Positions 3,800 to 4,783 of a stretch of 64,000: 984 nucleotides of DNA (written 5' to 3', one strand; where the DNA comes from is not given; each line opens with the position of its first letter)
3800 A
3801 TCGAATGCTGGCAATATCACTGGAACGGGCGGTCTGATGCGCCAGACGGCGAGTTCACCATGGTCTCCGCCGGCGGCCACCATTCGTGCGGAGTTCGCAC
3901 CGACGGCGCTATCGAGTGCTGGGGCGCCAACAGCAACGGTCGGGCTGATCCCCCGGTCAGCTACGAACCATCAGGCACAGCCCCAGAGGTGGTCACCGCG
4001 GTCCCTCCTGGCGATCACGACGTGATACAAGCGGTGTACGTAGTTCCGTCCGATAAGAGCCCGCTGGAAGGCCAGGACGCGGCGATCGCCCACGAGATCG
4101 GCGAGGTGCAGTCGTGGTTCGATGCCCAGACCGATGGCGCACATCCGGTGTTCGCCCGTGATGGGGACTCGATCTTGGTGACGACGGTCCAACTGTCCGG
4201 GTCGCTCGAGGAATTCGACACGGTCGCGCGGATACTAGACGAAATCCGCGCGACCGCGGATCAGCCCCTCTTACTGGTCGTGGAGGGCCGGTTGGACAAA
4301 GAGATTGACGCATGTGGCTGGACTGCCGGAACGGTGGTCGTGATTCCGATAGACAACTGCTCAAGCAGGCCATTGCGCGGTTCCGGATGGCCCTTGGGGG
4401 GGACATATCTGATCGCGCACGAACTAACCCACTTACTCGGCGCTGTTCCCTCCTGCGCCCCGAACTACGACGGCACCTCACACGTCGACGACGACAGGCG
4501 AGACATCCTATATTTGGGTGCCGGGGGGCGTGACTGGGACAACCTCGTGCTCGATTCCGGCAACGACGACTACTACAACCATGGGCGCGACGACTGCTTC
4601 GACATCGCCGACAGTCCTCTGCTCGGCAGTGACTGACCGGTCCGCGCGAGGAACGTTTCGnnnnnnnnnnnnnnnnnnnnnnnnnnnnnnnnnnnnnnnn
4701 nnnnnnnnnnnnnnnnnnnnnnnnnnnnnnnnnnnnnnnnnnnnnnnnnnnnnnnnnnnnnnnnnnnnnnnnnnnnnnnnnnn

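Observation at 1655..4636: Signal peptide - 3xSLH - 14 RCC1-like blades - HExxH domain: an unusual surface protein architecture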

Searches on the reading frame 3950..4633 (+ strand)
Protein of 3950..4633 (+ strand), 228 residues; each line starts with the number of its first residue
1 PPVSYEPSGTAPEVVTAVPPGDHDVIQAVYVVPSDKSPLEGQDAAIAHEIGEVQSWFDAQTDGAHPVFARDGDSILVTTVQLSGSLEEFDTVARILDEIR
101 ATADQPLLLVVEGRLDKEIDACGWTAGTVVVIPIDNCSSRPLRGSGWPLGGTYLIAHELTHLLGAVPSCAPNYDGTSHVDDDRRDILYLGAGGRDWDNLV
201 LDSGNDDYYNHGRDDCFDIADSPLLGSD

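Call 8: find_homologous_proteins(query=window:3950-4633:+)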
Query window:3950-4633:+ (228 aa): 16 proteins with E <= 0.001 among 656 candidates.
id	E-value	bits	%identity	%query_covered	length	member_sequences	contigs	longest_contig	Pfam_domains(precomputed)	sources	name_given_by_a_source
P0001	4.5e-89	316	72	90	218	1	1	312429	-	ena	-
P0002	2.3e-84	301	69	90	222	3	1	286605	-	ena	-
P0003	1.2e-63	233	64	77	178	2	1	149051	-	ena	-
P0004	6.8e-62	227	51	91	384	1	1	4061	PF13540.13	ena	-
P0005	1.2e-59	220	50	93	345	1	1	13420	PF13540.13,PF25390.2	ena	-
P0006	5.8e-59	217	52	88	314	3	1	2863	PF13540.13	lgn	-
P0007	1.7e-57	213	55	77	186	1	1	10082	-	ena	-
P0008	5.6e-54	201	50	89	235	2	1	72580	-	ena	-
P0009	3.9e-51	192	58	70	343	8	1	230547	PF13540.13,PF25390.2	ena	-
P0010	5.7e-51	191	49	89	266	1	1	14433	-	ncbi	-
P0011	2.0e-45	173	47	88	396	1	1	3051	PF13946.12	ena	-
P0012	1.3e-44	170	62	58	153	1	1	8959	-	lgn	-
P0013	3.4e-41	159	67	50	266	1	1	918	-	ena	-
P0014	1.7e-37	147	61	57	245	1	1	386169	-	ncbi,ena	-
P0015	7.8e-35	138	39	100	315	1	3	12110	-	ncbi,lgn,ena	-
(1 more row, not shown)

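Call 13: predict_structure(alignment_id=A1)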
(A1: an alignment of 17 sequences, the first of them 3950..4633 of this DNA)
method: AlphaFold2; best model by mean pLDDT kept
length: 228 residues; sequences in the alignment: 17
mean_pLDDT: 75.8   pTM: 0.77
mean pLDDT of the five models: 75.8, 74.9, 74.5, 71.3, 70.9
residues with pLDDT >= 90: 68; 70-90: 75; 50-70: 57; < 50: 28
segments of 3 or more residues with pLDDT < 50: 1-21, 203-206, 209-211
pLDDT, mean of each block of 10 residues (from residue 1): 37 34 78 95 96 89 88 93 89 84 79 77 85 89 88 87 72 64 64 63 45 66 81
secondary structure, 60 per line:
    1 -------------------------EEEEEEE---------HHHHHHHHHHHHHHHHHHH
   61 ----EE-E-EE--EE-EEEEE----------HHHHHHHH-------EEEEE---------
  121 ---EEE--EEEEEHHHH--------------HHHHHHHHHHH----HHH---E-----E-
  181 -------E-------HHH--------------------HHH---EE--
elements in order: E26-32 H42-60 E77-81 H92-99 E107-111 E124-126 E129-133 H134-137 H152-162

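Call 17: fold_search(model_id=the predicted structure, library=pdb)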
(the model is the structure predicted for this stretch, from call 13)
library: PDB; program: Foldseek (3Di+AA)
matches with E <= 10: 634; with E <= 0.001: 28
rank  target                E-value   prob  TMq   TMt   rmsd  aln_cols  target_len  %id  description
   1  9xvw_A                5.6e-05  0.99  0.32  0.36   7.1       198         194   17  Crystal structure of mature Bacteroides fragilis toxin 2 (released 2026-01-07)
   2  4on1_B                2.0e-04  0.98  0.32  0.24   7.9       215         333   18  Crystal Structure of metalloproteinase-II from Bacteroides fragilis (released 2014-04-09)
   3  8wem_C                2.2e-04  0.99  0.39  0.28   7.2       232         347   16  Bacteroides fragilis toxin 1 (released 2024-09-25)
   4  6z2p_A                2.3e-04  1.00  0.41  0.27   6.0       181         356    8  Crystal structure of catalytic inactive OgpA from Akkermansia muciniphila in complex with an O-glycopeptide (glycodros (released 2020-09-30)
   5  6z2d                  2.5e-04  1.00  0.41  0.28   5.9       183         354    9  Crystal structure of wild type OgpA from Akkermansia muciniphila in P 41 21 2 (released 2020-09-30)
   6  7pou_B                2.5e-04  0.99  0.38  0.28   6.7       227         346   15  Crystal structure of profragilysin-3 (proBFT-3) from Bacteroides fragilis in complex with hesperetin. (released 2022-09-14)
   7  8h3x_C                2.8e-04  0.99  0.39  0.27  10.5       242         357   14  Bacteroide Fragilis Toxin in complex with nanobody 282 (released 2023-02-08)
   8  7poo_A                3.0e-04  1.00  0.40  0.29   6.6       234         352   14  Crystal structure of profragilysin-3 (proBFT-3) from Bacteroides fragilis in complex with foliosidine in P212121. (released 2022-09-14)
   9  7pnd_A                3.0e-04  0.99  0.38  0.27  11.4       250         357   16  Crystal structure of profragilysin-3 (proBFT-3) from Bacteroides fragilis at 1.85 A resolution. (released 2022-09-14)
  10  8df2_C                3.2e-04  1.00  0.43  0.28   5.9       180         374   14  The structure of the 'ALT' construct of the Amuc_1438 glycopeptidase (released 2022-08-31)
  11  6z2o                  3.4e-04  1.00  0.44  0.30   5.7       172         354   11  Crystal structure of wild type OgpA from Akkermansia muciniphila in P 21 21 21 (released 2020-09-30)
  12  8df2_B                3.9e-04  1.00  0.43  0.28   5.4       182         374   14  The structure of the 'ALT' construct of the Amuc_1438 glycopeptidase (released 2022-08-31)
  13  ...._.                4.1e-04  1.00  0.41  0.23   7.5       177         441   14  The structure of the glycopeptidase catalytic domain including the linker of Amuc_1438 (released 2022-08-31)
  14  7pou_A                4.1e-04  0.98  0.36  0.27   7.1       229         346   16  Crystal structure of profragilysin-3 (proBFT-3) from Bacteroides fragilis in complex with hesperetin. (released 2022-09-14)
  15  7poq_B                5.0e-04  0.99  0.37  0.27   6.9       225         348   15  Crystal structure of profragilysin-3 (proBFT-3) from Bacteroides fragilis in complex with foliosidine in P41212. (released 2022-09-14)
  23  4on1_A                8.4e-04  0.98  0.37  0.28   6.9       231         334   19  Crystal Structure of metalloproteinase-II from Bacteroides fragilis (released 2014-04-09)
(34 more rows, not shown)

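Call 26: search_solved_structures(query=A2, max_evalue=10, show_alignments=3)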
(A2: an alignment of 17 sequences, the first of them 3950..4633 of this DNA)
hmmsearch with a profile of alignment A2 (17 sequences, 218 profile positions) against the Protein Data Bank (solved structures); distinct sequences matched with E-value up to 10: 2.
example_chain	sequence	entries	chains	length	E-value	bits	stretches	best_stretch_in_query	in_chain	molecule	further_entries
4on1_A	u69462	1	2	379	0.0049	19.7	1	89-155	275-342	Putative metalloprotease II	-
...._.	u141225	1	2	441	2.1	11.1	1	8-79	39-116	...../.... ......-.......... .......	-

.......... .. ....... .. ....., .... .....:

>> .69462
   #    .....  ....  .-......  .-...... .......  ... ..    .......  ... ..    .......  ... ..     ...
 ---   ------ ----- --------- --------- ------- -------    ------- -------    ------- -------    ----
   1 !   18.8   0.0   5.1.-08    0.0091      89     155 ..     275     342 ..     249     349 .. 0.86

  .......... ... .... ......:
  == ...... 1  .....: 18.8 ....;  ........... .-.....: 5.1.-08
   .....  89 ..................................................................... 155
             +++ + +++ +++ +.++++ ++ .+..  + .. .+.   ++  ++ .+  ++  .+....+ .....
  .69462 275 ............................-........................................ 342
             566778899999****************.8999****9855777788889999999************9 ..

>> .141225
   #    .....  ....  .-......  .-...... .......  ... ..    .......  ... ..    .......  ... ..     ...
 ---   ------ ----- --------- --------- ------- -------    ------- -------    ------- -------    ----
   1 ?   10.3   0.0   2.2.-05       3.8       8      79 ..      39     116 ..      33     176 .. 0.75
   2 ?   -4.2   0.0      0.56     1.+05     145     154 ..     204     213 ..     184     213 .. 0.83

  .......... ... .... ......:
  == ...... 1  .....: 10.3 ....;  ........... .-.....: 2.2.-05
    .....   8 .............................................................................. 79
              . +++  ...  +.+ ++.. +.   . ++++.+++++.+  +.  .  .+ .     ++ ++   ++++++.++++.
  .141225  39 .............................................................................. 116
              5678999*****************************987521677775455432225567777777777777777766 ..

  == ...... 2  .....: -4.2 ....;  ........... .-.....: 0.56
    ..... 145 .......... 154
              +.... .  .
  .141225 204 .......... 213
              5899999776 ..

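Call 32: find_related_loci(query=A2, collection=genome_contigs, flank=6000)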
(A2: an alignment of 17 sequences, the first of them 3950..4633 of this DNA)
Query A2 (228 aa) in genome_contigs; peptide patterns used: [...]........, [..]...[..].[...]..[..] (x = any residue, [..] = any of these).
185 stretches matched a pattern; 55 encode a relative of the query (tblastn E <= 1e-3); 55 distinct loci.
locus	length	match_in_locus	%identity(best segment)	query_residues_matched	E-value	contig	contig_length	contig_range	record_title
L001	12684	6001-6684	96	1-228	8e-146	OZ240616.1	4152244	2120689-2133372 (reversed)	MAG: Candidatus Aldehydirespiratoraceae bacterium isolate 1f25ca57-e486-4e0f-9107-43bc41358f04 genome assembly, chromoso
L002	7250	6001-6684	96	1-228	2e-145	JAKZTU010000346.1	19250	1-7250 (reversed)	MAG: Acidimicrobiales bacterium isolate Langseth_MAG_00067 Langseth_MAG_00067_000000000346, whole genome shotgun sequenc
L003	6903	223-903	80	1-228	6e-116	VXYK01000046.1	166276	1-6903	MAG: Acidimicrobiaceae bacterium isolate SB0670_bin_1 NODE_63_length_166276_cov_16.361326, whole genome shotgun sequence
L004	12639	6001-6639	73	24-228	1e-94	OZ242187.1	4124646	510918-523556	MAG: Candidatus Aldehydirespiratoraceae bacterium isolate 61e8bfbb-40aa-4858-aaa5-c73b4985a48d genome assembly, chromoso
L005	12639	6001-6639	72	24-228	5e-94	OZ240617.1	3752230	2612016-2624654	MAG: Candidatus Aldehydirespiratoraceae bacterium isolate 0b71e67c-702b-47f2-97b2-5742d9223fe1 genome assembly, chromoso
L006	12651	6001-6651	65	17-228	1e-89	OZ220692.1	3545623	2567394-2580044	MAG: Acidimicrobiales bacterium isolate 8ffd2e9a-c1ca-4386-ab1d-9011d91eb932 genome assembly, chromosome: 1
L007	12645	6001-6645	70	24-228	2e-88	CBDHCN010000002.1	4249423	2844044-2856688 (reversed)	MAG: Candidatus Aldehydirespiratoraceae bacterium isolate 1823f4bd-ece8-44b4-8147-d2e02a723a8b genome assembly, contig:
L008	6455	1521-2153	66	24-228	1e-87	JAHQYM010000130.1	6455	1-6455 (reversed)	MAG: Acidimicrobiia bacterium isolate 10 NODE_13058_length_6455_cov_4.30563_ID_26115, whole genome shotgun sequence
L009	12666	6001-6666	65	12-228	2e-87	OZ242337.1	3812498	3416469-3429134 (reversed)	MAG: Candidatus Aldehydirespiratoraceae bacterium isolate 4e9cc62d-94a8-4610-be7f-a0f893ae6d2b genome assembly, chromoso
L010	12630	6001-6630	63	24-228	3e-86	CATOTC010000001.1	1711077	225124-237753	MAG: uncultured Acidimicrobiales bacterium isolate 8df1c292-23c6-49f7-a3bb-af87a3525af3 genome assembly, contig: contig_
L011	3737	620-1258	63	18-228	8e-85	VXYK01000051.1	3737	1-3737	MAG: Acidimicrobiaceae bacterium isolate SB0670_bin_1 NODE_11621_length_3737_cov_17.578218, whole genome shotgun sequenc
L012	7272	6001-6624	59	25-227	1e-71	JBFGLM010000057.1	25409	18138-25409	MAG: Acidimicrobiia bacterium isolate Mix_sand03.2021.01.D.83 k141_1778870_length_25409_cov_20.0000, whole genome shotgu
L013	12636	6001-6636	51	20-225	2e-66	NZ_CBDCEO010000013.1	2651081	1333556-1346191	MAG: Candidatus Poriferisodalis sp. isolate aea9684f-d56c-4337-aaed-9a8a14d8382b contig_13, whole genome shotgun sequenc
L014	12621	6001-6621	52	26-225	1e-64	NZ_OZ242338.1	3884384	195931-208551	MAG: Candidatus Poriferisocius sp. isolate b1648d6f-d579-441a-9e02-68cbdfacbddd chromosome 1, complete sequence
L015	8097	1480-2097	49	25-225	1e-61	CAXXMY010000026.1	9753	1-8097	MAG: Acidimicrobiales bacterium isolate 72822ac6-adda-4f78-aa22-f61d1c56d235 genome assembly, contig: contig_26, whole g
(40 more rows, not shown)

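Call 37: search_protein_representatives(alignment_id=A2)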
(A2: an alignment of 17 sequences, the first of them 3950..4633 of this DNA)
Query: 17 sequences, 218 profile positions. Proteins with E-value up to 0.001 (for the whole library): 1601; up to 1e-10: 914; up to 1e-30: 181. The best 150 are listed.
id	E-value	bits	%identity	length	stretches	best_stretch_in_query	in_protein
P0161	3.1e-127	438.9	-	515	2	5-218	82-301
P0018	2.5e-98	344.4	-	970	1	2-218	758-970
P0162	6.8e-98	342.9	-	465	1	4-218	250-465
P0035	9.8e-97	339.2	-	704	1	6-217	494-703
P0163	5.2e-89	313.9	-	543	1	6-217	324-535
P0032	2.6e-88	311.6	-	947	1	6-218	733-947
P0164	4.0e-85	301.2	-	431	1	8-216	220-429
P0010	8.7e-85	300.1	-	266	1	4-217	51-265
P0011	7.5e-83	293.8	-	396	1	7-216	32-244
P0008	1.2e-81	289.8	-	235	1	3-217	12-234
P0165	1.9e-80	285.9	-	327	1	9-218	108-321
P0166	5.2e-79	281.2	-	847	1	10-217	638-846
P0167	2.9e-78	278.8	-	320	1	7-216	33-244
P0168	7.7e-78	277.4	-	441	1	8-216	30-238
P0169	8.4e-77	274.0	-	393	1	5-217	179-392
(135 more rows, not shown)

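Call 57: search_protein_families(library=pfam, alignment_id=A4, max_evalue=0.001)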
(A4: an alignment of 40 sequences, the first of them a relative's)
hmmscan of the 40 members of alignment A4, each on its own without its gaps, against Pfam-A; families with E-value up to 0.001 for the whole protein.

A. member 1, P0161 (515 aa): 0 families

B. families by the number of members that match (of 40 scanned): 19 families
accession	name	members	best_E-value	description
PF13540.12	RCC1_2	11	1.2e-57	Regulator of chromosome condensation (RCC1) repeat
PF25390.1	WD40_RLD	11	2.8e-54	RCC1-like domain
PF04122.17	CW_binding_2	10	1.2e-54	Cell wall binding domain 2 (CWB2)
PF00395.25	SLH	5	7e-27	S-layer homology domain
PF00415.24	RCC1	4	9e-36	Regulator of chromosome condensation (RCC1) repeat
PF00041.27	fn3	3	7.2e-17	Fibronectin type III domain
PF01839.29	FG-GAP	2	4.9e-58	FG-GAP repeat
PF13517.12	FG-GAP_3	2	3.6e-09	FG-GAP-like repeat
PF01079.26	Hint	1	6.3e-24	Hint module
PF07676.18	PD40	1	3.9e-22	WD40-like Beta Propeller Repeat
PF00188.32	CAP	1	2.7e-17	Cysteine-rich secretory protein family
PF00930.27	DPPIV_N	1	1.7e-07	Dipeptidyl peptidase IV (DPP IV) N-terminal region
PF16656.11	Pur_ac_phosph_N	1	1.5e-05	Purple acid Phosphatase, N-terminal domain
PF25384.1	Alsin_RLD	1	2.4e-05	Alsin RCC1-like domain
PF05180.17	zf-DNL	1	3.1e-05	DNL zinc finger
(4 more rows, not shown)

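Call 65: search_protein_families(library=padloc, proteins=[window:3950-4633:+], max_evalue=0.01)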
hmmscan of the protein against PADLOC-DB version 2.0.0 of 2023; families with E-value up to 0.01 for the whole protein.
window:3950-4633:+ (228 aa): 0 families

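Call 66: search_protein_families(library=phrogs, proteins=[window:3950-4633:+], max_evalue=0.01)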
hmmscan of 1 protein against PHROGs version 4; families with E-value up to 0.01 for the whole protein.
window:3950-4633:+ (228 aa): 0 families
